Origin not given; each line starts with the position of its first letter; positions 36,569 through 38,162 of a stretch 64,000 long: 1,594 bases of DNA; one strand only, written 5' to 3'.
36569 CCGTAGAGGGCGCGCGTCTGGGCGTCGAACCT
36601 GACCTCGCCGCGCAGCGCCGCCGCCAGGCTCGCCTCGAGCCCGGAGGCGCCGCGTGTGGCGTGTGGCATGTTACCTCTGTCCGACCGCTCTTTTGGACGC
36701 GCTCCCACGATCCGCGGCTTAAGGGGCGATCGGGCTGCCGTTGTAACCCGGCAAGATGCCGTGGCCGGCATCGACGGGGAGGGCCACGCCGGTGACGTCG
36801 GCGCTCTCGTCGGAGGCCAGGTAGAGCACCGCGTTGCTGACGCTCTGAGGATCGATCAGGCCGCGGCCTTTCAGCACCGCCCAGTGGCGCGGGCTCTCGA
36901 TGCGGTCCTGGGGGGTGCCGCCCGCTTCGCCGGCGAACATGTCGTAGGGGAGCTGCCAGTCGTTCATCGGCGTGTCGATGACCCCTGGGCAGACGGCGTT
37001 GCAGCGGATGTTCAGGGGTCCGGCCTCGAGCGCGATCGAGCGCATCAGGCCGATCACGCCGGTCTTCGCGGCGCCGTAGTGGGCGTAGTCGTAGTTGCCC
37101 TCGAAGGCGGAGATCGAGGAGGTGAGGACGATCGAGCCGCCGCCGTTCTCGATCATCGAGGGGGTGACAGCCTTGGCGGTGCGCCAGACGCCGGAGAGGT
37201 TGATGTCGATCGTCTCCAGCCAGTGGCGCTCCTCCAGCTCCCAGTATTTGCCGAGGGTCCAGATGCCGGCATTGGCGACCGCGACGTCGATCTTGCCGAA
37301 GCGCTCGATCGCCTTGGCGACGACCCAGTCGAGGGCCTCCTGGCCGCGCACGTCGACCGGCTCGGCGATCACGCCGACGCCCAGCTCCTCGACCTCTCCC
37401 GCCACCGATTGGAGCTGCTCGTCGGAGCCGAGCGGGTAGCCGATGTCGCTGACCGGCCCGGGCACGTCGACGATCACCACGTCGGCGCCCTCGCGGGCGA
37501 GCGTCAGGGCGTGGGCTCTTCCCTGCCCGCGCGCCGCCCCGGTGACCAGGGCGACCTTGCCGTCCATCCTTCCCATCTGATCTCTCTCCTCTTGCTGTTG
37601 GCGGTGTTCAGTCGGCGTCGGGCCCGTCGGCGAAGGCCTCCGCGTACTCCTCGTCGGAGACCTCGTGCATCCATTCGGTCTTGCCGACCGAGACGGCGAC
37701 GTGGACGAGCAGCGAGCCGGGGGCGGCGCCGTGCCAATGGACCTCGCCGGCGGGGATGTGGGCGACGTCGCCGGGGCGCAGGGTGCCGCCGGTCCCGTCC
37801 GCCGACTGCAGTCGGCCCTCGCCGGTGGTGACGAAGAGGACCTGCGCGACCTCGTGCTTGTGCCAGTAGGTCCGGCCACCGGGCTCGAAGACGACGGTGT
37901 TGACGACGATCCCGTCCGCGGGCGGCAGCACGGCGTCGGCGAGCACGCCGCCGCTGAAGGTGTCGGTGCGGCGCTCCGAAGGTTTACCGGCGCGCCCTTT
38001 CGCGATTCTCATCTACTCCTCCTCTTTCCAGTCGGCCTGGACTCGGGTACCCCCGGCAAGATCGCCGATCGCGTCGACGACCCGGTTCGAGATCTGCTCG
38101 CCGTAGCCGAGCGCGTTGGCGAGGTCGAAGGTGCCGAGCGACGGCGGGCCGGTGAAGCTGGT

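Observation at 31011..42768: Twelve-gene, tightly coupled operon of lactonase-like, CMD, cupin, FAD/Fe-S and aldolase enzymes that matches no pathway I can name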

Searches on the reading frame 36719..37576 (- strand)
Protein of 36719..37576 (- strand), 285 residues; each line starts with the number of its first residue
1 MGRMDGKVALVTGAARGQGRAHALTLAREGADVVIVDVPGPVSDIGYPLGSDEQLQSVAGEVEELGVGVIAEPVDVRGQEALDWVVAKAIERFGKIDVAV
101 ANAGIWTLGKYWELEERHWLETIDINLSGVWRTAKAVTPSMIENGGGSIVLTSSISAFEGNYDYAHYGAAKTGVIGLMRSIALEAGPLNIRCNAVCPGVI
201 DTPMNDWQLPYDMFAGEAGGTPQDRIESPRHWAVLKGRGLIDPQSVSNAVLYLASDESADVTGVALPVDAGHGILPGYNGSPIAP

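Call 5: search_protein_families(library=pfam, proteins=[window:36719-37576:-], max_evalue=0.01)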
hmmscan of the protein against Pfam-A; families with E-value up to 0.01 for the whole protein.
window:36719-37576:- (285 aa): 4 families
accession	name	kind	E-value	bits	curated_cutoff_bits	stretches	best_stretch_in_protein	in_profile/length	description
PF13561.12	adh_short_C2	-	2.6e-51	174.9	27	1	13-271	1-234/236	Enoyl-(Acyl carrier protein) reductase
PF00106.31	adh_short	-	1.6e-48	165.2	26.6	1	7-206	1-188/195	short chain dehydrogenase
PF08659.16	KR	-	3.6e-11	43.8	22.6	1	9-177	3-159/180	KR domain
PF23441.1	SDR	-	0.0022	17.9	27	1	134-206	130-200/258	SDR-like rossmann domain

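Call 6: search_protein_families(library=ncbifam, proteins=[window:36719-37576:-], max_evalue=0.001)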
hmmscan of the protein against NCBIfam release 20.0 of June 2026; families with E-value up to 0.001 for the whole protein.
window:36719-37576:- (285 aa): 226 families (the best 25 are shown)
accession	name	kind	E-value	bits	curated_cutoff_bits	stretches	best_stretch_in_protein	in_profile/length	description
TIGR03971.1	SDR_subfam_1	subfamily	4.9e-98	327.8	300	1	4-272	1-268/271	mycofactocin-coupled SDR family oxidoreductase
NF009467.0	PRK12826.1-3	subfamily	1.3e-73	247.5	269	1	2-272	4-270/274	SDR family mycofactocin-dependent oxidoreductase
NF040490.1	SDR_subfam_3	subfamily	8.4e-55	186.1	385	1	4-272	2-263/268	mycofactocin-coupled SDR family oxidoreductase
NF004791.0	PRK06138.1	equivalog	1.5e-52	178.4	312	1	3-273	2-250/252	SDR family oxidoreductase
NF009093.0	PRK12429.1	subfamily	1.8e-52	178.2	258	1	4-272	3-256/259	3-hydroxybutyrate dehydrogenase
NF004198.0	PRK05653.1-3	equivalog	2e-52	178.1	296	1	4-271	5-245/248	3-oxoacyl-ACP reductase FabG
NF005559.1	PRK07231.1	subfamily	1.6e-51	175.2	215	1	3-272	1-247/249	glucose 1-dehydrogenase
TIGR04504.1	SDR_subfam_2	subfamily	2.3e-51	175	250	1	7-271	2-257/260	mycofactocin-coupled SDR family oxidoreductase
NF052558.1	MBtsdlDhBudC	equivalog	2.3e-50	171.5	270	1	5-272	2-241/250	meso-2,3-butanediol dehydrogenase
NF005681.0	PRK07478.1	subfamily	9.1e-50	169.4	267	1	1-274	1-251/254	SDR family oxidoreductase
NF053807.1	RhamDHLra1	equivalog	2.2e-49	168.4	400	1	4-271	2-246/252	L-rhamnose 1-dehydrogenase Lra1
TIGR01830.1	3oxo_ACP_reduc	equivalog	3.2e-49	167.8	297.75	1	9-271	1-237/239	3-oxoacyl-[acyl-carrier-protein] reductase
NF004203.0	PRK05653.2-4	subfamily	9.7e-48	162.8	313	1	3-275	3-259/260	3-oxoacyl-ACP reductase FabG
NF006080.0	PRK08226.1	equivalog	1.4e-47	162.4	356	1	1-272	1-253/263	SDR family oxidoreductase UcpA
NF004818.0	PRK06172.1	equivalog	1.8e-47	161.8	336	1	3-272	4-250/253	SDR family oxidoreductase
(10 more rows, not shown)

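Call 68: find_homologous_proteins(query=window:36719-37576:-, max_evalue=1e-60)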
Query window:36719-37576:- (285 aa): 1484 proteins with E <= 1e-60 among 8000 candidates; the best 120 are listed.
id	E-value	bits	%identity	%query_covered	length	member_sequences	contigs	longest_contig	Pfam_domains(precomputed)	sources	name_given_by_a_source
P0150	1.2e-176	604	94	100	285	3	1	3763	PF08659.17,PF13561.13,PF00106.32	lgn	-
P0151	6.0e-175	598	93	100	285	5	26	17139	PF08659.17,PF13561.13,PF00106.32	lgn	-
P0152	6.2e-151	519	80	99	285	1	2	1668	PF08659.17,PF13561.13,PF00106.32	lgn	-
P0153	3.5e-147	507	81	99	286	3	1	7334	PF08659.17,PF13561.13,PF00106.32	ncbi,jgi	jgi:SDR family mycofactocin-dependent oxidoreductase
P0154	2.0e-143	495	75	100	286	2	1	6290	PF08659.17,PF13561.13,PF00106.32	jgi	jgi:SDR family mycofactocin-dependent oxidoreductase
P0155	9.4e-131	453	68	99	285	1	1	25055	PF08659.17,PF13561.13,PF00106.32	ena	-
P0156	1.3e-124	433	71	98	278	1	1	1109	PF08659.17,PF13561.13,PF00106.32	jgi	jgi:NAD(P)-dependent dehydrogenase (short-subunit alcohol dehydrogenase family)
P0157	1.2e-122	427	64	99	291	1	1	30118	PF08659.17,PF13561.13,PF00106.32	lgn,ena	-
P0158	6.0e-115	401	62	99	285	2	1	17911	PF08659.17,PF13561.13,PF00106.32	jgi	jgi:SDR family mycofactocin-dependent oxidoreductase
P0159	3.6e-111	389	60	99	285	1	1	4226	PF08659.17,PF13561.13,PF00106.32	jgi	jgi:SDR family mycofactocin-dependent oxidoreductase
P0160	1.1e-108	381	57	99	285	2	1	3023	PF08659.17,PF13561.13,PF00106.32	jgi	jgi:SDR family mycofactocin-dependent oxidoreductase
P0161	3.3e-108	379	59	99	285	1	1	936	PF08659.17,PF13561.13,PF00106.32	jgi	jgi:SDR family mycofactocin-dependent oxidoreductase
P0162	3.2e-104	366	60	98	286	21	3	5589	PF08659.17,PF13561.13,PF00106.32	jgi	jgi:SDR family mycofactocin-dependent oxidoreductase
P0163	3.3e-104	366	59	99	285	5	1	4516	PF08659.17,PF13561.13,PF00106.32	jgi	jgi:SDR family mycofactocin-dependent oxidoreductase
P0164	4.8e-104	365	57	99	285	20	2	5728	PF08659.17,PF13561.13,PF00106.32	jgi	jgi:SDR family mycofactocin-dependent oxidoreductase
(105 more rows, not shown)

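Call 69: find_encoding_contigs(protein=P0154, flank=10000, max_places=2)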
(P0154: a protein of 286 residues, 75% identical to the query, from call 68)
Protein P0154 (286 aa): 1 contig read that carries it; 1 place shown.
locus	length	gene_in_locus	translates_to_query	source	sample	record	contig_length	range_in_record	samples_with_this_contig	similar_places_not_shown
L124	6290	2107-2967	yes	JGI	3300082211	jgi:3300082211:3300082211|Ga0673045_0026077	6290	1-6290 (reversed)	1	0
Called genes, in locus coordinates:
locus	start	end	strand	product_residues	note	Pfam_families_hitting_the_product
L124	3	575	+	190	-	?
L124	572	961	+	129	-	-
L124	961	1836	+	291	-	PF00753:Lactamase_B, PF12706:Lactamase_B_2 (weak)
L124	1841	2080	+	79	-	-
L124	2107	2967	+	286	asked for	PF00106:adh_short, PF08659:KR, PF13561:adh_short_C2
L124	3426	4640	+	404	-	PF13407:Peripla_BP_4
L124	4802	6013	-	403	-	PF01548:DEDD_Tnp_IS110, PF02371:Transposase_20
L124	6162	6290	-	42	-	?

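Call 70: find_encoding_contigs(protein=P0155, flank=10000, max_places=2)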
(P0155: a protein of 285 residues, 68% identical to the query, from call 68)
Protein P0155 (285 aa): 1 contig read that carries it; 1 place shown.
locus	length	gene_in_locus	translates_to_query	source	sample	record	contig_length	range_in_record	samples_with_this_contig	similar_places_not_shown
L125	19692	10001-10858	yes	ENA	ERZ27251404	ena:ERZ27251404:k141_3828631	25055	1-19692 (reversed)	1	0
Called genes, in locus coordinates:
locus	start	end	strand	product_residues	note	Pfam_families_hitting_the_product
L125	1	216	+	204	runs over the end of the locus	PF00903:Glyoxalase, PF13669:Glyoxalase_4 (weak), PF22677:Ble-like_N (faint)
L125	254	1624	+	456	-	PF01979:Amidohydro_1, PF07969:Amidohydro_3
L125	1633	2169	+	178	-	PF07883:Cupin_2, PF02311:AraC_binding (weak)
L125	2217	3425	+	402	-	PF13407:Peripla_BP_4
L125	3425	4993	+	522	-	PF00005:ABC_tran, PF13304:AAA_21 (faint), PF00005:ABC_tran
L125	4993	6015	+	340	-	PF02653:BPD_transp_2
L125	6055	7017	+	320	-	PF08240:ADH_N, PF00107:ADH_zinc_N, PF13602:ADH_zinc_N_2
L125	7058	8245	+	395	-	PF00465:Fe-ADH, PF13685:Fe-ADH_2, PF25137:ADH_Fe_C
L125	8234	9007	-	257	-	PF00378:ECH_1, PF16113:ECH_2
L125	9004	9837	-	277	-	PF00378:ECH_1, PF16113:ECH_2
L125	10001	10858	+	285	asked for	PF00106:adh_short, PF08659:KR, PF13561:adh_short_C2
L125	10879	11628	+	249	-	PF04199:Cyclase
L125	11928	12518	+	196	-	PF00378:ECH_1, PF16113:ECH_2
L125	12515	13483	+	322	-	PF00478:IMPDH (faint), PF03060:NMO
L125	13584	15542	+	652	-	PF00743:FMO-like, PF00890:FAD_binding_2 (weak), PF01266:DAO (faint), PF07992:Pyr_redox_2, PF13450:NAD_binding_8, PF13738:Pyr_redox_3, PF13434:Lys_Orn_oxgnase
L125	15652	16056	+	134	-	-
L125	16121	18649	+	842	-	PF00005:ABC_tran, PF13304:AAA_21 (faint), PF00005:ABC_tran, PF02653:BPD_transp_2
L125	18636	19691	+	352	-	?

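Call 71: find_encoding_contigs(protein=P0153, flank=10000, max_places=2)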
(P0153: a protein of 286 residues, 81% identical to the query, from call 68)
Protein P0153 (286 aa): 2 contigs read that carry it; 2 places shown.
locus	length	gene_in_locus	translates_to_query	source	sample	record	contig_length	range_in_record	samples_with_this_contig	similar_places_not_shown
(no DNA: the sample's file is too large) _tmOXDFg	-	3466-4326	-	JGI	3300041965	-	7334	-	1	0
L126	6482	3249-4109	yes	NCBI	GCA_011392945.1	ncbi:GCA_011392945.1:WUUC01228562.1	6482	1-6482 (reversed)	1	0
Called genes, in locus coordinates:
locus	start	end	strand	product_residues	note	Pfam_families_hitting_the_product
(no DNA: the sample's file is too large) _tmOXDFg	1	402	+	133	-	?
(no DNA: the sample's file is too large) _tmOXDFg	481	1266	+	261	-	PF02627:CMD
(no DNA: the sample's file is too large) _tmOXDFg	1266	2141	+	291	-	PF00753:Lactamase_B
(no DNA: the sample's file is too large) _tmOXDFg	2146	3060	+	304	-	PF02826:2-Hacid_dh_C (faint), PF03446:NAD_binding_2, PF14833:NAD_binding_11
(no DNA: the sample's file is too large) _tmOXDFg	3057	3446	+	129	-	PF00190:Cupin_1 (weak), PF07883:Cupin_2, PF02311:AraC_binding (weak)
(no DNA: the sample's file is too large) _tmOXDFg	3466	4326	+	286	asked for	PF00106:adh_short, PF08659:KR, PF13561:adh_short_C2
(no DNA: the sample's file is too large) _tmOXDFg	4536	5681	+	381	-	PF13407:Peripla_BP_4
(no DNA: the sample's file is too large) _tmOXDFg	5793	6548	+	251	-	PF00106:adh_short, PF01370:Epimerase (faint), PF08659:KR, PF13561:adh_short_C2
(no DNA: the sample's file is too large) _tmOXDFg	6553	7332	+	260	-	?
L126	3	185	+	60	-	?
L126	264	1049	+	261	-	PF02627:CMD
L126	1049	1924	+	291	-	PF00753:Lactamase_B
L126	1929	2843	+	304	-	PF02826:2-Hacid_dh_C (faint), PF03446:NAD_binding_2, PF14833:NAD_binding_11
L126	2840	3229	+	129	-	PF00190:Cupin_1 (weak), PF07883:Cupin_2, PF02311:AraC_binding (weak)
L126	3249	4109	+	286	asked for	PF00106:adh_short, PF08659:KR, PF13561:adh_short_C2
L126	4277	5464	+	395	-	PF13407:Peripla_BP_4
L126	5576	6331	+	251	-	PF00106:adh_short, PF01370:Epimerase (faint), PF08659:KR, PF13561:adh_short_C2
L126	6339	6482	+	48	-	?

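Call 73: find_encoding_contigs(protein=P0157, flank=10000, max_places=1)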
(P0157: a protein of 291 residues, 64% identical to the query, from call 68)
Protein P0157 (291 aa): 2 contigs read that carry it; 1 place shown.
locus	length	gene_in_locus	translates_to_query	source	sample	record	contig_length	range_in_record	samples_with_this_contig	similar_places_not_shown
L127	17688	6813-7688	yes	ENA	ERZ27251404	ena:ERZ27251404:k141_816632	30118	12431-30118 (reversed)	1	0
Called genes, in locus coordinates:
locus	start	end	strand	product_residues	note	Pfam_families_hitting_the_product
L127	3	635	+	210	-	?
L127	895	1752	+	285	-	PF00106:adh_short, PF08659:KR, PF13561:adh_short_C2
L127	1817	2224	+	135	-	-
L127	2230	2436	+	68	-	PF00248:Aldo_ket_red (weak)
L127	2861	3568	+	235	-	PF00392:GntR, PF07729:FCD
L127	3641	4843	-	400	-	PF00465:Fe-ADH, PF13685:Fe-ADH_2, PF25137:ADH_Fe_C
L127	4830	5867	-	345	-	PF02615:Ldh_2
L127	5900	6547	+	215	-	PF00196:GerE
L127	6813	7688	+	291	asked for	PF00106:adh_short, PF08659:KR, PF13561:adh_short_C2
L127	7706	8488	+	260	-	PF10370:Rv2993c-like_N, PF01557:FAA_hydrolase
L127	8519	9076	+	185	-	-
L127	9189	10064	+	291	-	PF00753:Lactamase_B, PF12706:Lactamase_B_2 (weak)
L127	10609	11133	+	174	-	PF02627:CMD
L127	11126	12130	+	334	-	PF02423:OCD_Mu_crystall, PF01488:Shikimate_DH (weak)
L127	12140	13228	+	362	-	PF07883:Cupin_2, PF02311:AraC_binding (weak), PF07883:Cupin_2 (weak)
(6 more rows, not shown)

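Call 74: find_encoding_contigs(protein=P0158, flank=10000, max_places=1)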
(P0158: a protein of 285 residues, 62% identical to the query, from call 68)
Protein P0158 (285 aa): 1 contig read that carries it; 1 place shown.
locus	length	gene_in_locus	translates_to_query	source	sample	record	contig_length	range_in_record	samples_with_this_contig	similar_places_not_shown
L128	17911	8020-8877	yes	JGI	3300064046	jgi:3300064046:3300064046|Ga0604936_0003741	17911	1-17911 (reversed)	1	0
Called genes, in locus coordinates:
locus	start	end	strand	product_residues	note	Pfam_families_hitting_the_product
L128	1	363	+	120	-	?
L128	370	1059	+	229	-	PF02627:CMD (faint)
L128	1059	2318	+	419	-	PF00330:Aconitase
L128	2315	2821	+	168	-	PF00694:Aconitase_C (weak)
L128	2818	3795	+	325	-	PF00389:2-Hacid_dh, PF02826:2-Hacid_dh_C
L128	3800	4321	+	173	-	PF00132:Hexapep (faint), PF25087:GMPPB_C (faint)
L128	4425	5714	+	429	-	PF00067:p450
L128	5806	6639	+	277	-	PF00106:adh_short, PF08659:KR, PF13561:adh_short_C2, PF23441:SDR (weak)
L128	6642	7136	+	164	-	PF00903:Glyoxalase, PF13669:Glyoxalase_4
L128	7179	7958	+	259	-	PF23441:SDR, PF00106:adh_short, PF01370:Epimerase (weak), PF08659:KR, PF13561:adh_short_C2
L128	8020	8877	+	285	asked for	PF00106:adh_short, PF08659:KR, PF13561:adh_short_C2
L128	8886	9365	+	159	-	PF13577:SnoaL_4, PF12680:SnoaL_2 (weak)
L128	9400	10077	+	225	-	PF00440:TetR_N, PF17932:TetR_C_24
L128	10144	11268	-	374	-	PF00296:Bac_luciferase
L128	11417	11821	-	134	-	PF12680:SnoaL_2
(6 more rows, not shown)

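Call 75: find_encoding_contigs(protein=P0151, flank=10000, max_places=1)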
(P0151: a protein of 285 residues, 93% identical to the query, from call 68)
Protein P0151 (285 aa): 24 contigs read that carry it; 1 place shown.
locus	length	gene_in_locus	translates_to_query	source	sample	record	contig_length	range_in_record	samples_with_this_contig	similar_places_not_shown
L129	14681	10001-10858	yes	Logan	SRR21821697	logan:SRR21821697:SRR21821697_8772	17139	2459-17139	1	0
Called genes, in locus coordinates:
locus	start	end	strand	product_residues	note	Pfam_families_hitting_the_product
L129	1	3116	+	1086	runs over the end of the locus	-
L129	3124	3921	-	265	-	PF00106:adh_short, PF23441:SDR (weak), PF08659:KR (weak), PF13561:adh_short_C2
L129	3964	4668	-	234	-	PF22560:GMT-wHTH (faint), PF00392:GntR, PF01978:TrmB (faint), PF07729:FCD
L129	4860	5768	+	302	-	PF03446:NAD_binding_2, PF14833:NAD_binding_11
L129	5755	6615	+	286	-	PF00753:Lactamase_B, PF12706:Lactamase_B_2 (weak)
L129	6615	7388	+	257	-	PF02627:CMD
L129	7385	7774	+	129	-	-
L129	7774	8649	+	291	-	PF00753:Lactamase_B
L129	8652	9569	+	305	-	PF03446:NAD_binding_2, PF14833:NAD_binding_11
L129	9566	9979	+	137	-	PF00190:Cupin_1 (weak), PF07883:Cupin_2, PF02311:AraC_binding (weak)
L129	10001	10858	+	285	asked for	PF00106:adh_short, PF08659:KR, PF13561:adh_short_C2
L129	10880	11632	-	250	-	PF01596:Methyltransf_3, PF01135:PCMT (weak), PF13847:Methyltransf_31 (weak), PF13578:Methyltransf_24, PF13649:Methyltransf_25 (weak)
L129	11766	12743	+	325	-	PF00135:COesterase, PF20434:BD-FAE, PF07859:Abhydrolase_3, PF00326:Peptidase_S9 (faint)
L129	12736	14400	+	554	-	PF00743:FMO-like, PF07992:Pyr_redox_2 (weak), PF01266:DAO (faint), PF13450:NAD_binding_8, PF13738:Pyr_redox_3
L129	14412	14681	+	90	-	?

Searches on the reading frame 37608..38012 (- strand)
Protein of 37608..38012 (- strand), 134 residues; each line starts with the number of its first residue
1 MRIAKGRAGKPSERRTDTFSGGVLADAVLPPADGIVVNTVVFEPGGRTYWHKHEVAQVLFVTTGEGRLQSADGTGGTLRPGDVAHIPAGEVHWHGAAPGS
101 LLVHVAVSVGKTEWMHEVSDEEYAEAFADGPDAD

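Call 5: search_protein_families(library=pfam, proteins=[window:37608-38012:-], max_evalue=0.01)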
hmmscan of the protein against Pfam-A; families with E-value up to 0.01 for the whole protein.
window:37608-38012:- (134 aa): 4 families
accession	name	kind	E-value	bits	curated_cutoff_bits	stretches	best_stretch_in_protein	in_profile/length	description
PF07883.17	Cupin_2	-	5.3e-12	45.7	27.2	1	39-98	2-59/70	Cupin domain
PF00190.28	Cupin_1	-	2e-06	27.9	22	1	34-104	32-110/151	Cupin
PF02311.25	AraC_binding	-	0.00019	21.6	21.1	1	48-96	16-63/135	AraC-like ligand binding domain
PF05899.18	Cupin_3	-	0.00048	20.2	23.5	1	44-90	16-60/74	EutQ-like cupin domain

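Call 6: search_protein_families(library=ncbifam, proteins=[window:37608-38012:-], max_evalue=0.001)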
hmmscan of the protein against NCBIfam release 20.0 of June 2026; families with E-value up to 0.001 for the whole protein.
window:37608-38012:- (134 aa): 2 families
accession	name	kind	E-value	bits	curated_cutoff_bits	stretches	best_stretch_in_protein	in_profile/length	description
NF049940.1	MandnitrLy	equivalog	1.1e-31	109.4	140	1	13-124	11-129/130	(R)-mandelonitrile lyase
TIGR02272.1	gentisate_1_2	equivalog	0.0006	18.8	442.1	1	44-99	91-146/336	gentisate 1,2-dioxygenase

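Call 22: search_solved_structures(query=window:37608-38012:-, max_evalue=0.001)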
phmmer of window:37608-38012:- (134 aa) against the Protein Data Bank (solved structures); distinct sequences matched with E-value up to 0.001: 8.
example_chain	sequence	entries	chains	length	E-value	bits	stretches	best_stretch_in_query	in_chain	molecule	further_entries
2f4p_A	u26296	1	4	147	1.3e-24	90.3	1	12-126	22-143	hypothetical protein TM1010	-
4bif_A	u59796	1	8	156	2.5e-21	79.6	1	14-124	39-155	CUPIN 2 CONSERVED BARREL DOMAIN PROTEIN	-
4uxa_A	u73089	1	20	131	8.4e-21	77.9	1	14-124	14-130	CUPIN 2 CONSERVED BARREL DOMAIN PROTEIN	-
8oz8_A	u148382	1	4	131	3.7e-20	75.8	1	14-124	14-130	Cupin 2 conserved barrel domain protein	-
6a53_A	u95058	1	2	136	0.00049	23.6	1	24-91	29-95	Novel protein with potential Cupin domain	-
6a54_A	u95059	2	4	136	0.0005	23.6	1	24-91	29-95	Novel protein with potential Cupin domain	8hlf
6a55_A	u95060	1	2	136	0.00051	23.5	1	24-91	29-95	Novel protein with potential Cupin domain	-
5tfz_A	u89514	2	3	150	0.00059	23.3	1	23-91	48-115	dimethylsulfoniopropionate lyase DddK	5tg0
